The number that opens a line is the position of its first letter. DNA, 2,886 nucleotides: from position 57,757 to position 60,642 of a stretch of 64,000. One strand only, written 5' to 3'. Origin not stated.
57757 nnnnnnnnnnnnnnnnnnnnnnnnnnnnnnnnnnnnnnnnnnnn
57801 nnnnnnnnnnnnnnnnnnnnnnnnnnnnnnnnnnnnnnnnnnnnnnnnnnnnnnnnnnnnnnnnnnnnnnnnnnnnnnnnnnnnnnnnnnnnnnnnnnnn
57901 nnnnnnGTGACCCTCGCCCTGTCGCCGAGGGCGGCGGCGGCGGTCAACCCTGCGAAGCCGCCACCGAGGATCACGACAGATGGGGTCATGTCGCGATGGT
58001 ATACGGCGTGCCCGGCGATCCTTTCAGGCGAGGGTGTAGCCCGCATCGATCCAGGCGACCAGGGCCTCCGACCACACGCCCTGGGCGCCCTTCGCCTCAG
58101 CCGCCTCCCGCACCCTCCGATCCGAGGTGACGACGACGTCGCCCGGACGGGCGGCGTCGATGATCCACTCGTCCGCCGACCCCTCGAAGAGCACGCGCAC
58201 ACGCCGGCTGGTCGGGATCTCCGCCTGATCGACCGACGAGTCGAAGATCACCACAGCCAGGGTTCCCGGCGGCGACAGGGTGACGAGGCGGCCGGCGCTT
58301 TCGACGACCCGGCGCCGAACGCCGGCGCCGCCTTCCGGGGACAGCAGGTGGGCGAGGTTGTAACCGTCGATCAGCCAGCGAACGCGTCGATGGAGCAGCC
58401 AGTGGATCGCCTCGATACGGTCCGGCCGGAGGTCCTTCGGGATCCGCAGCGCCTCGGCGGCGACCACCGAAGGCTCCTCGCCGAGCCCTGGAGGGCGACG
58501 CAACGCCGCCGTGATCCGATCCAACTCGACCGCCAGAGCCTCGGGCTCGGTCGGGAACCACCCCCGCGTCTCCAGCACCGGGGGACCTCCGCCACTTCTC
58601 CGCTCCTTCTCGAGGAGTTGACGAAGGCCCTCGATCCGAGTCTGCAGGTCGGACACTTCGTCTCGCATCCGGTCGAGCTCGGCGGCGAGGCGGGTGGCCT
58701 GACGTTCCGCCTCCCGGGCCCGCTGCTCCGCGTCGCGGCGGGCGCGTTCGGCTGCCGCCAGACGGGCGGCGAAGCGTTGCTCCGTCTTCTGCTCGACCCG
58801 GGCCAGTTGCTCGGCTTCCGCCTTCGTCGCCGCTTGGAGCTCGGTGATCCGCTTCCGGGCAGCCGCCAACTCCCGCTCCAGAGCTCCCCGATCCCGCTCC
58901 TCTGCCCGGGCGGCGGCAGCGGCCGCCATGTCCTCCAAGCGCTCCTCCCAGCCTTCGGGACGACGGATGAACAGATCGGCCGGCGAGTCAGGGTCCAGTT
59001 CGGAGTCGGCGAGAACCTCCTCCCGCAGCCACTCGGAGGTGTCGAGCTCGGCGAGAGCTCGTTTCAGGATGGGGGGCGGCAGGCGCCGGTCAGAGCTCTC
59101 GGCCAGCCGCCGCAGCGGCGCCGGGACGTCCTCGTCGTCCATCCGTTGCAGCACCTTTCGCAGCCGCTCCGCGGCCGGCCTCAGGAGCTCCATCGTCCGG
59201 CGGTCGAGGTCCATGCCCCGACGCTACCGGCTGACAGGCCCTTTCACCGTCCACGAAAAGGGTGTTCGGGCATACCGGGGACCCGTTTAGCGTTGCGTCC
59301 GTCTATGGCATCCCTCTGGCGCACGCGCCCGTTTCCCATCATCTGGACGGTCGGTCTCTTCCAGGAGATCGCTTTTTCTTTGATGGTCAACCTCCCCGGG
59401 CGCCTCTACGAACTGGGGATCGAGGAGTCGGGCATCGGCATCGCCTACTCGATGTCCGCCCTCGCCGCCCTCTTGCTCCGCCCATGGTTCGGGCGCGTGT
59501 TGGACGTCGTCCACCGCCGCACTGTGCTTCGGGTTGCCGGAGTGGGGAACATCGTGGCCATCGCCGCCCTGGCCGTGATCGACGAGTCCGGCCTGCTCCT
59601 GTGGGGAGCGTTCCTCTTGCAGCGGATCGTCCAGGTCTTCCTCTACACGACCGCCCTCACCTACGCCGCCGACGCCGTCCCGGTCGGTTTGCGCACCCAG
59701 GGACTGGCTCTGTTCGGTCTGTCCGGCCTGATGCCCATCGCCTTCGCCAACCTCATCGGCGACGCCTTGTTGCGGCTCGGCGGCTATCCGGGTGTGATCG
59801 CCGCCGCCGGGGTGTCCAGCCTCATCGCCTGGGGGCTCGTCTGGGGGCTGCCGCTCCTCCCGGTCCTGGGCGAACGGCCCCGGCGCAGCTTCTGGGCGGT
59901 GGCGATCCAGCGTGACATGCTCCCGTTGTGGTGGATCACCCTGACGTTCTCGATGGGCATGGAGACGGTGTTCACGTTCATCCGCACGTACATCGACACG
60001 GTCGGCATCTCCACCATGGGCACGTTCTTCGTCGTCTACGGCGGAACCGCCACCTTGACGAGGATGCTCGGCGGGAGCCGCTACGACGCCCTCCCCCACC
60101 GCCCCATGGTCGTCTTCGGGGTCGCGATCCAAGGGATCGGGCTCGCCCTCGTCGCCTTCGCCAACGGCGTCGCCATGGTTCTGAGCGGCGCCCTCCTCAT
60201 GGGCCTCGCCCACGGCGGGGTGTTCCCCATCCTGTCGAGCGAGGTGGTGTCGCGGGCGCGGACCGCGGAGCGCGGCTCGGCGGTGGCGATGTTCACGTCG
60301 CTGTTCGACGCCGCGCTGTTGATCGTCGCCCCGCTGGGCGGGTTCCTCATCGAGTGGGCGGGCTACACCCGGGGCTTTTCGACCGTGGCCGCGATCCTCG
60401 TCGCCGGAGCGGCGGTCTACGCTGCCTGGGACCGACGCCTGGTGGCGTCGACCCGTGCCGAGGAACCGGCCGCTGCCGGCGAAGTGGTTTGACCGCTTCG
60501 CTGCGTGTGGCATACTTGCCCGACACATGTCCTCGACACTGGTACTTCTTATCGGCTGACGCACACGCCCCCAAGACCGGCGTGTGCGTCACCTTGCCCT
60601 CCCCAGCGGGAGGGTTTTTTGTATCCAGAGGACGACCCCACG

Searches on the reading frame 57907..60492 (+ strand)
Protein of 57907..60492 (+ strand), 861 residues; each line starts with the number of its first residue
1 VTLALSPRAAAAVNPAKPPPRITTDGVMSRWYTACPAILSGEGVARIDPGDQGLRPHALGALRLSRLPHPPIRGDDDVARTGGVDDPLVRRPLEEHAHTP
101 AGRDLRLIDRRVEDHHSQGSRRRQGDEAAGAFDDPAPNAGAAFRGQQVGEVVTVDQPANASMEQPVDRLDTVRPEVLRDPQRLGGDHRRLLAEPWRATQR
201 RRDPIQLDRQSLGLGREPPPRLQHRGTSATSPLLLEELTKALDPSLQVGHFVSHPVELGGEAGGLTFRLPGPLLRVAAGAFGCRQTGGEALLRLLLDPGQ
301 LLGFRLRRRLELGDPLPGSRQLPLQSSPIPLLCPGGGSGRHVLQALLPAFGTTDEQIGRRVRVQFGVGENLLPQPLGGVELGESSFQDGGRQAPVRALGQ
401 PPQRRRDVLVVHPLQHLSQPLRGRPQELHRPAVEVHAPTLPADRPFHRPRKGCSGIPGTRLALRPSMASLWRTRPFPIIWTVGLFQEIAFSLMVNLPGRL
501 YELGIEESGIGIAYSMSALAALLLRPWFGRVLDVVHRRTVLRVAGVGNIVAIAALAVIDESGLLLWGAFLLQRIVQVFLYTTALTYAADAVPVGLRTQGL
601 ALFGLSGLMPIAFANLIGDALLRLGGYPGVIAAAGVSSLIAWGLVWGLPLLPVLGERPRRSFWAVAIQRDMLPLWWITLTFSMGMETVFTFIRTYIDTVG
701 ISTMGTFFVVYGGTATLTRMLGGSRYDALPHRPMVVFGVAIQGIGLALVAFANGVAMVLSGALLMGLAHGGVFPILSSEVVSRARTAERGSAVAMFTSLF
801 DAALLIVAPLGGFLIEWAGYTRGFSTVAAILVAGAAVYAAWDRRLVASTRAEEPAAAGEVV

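Call 8: search_protein_families(library=pfam, proteins=[window:57907-60492:+])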
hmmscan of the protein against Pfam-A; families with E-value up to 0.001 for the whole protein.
window:57907-60492:+ (861 aa): 1 family
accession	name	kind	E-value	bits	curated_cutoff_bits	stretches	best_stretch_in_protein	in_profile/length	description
PF07690.21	MFS_1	-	1.1e-25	90.8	33.4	2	490-723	13-259/347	Major Facilitator Superfamily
